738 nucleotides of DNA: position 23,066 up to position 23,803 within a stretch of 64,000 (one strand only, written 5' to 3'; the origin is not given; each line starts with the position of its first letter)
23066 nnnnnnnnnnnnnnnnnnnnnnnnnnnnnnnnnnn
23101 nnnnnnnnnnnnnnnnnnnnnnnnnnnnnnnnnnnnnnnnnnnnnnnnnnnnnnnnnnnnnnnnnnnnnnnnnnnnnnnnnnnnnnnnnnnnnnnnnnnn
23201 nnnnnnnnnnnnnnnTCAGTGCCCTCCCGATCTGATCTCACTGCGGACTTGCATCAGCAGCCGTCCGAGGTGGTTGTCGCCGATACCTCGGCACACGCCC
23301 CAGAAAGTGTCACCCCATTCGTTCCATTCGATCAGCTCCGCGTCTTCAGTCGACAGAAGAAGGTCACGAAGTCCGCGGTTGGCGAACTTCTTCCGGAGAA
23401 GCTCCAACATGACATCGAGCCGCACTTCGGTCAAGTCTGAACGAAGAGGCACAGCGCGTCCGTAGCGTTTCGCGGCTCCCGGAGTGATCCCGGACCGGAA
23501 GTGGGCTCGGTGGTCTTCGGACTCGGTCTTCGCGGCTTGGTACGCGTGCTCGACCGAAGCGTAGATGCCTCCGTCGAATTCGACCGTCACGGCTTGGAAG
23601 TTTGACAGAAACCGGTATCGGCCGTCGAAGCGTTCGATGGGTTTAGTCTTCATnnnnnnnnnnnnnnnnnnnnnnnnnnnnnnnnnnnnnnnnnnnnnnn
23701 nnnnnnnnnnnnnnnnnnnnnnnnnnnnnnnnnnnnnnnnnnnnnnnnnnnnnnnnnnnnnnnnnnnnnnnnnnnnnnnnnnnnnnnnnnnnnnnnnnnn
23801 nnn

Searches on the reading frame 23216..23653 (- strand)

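Call 92: search_protein_families(library=pfam, max_evalue=0.001, proteins=[window:23216-23653:-])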
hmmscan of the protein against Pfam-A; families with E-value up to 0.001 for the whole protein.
window:23216-23653:- (145 aa): 1 family
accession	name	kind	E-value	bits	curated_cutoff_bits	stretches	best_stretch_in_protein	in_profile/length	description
PF08719.17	NADAR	-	6.1e-21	75.8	35.1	1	12-141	9-163/163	NADAR domain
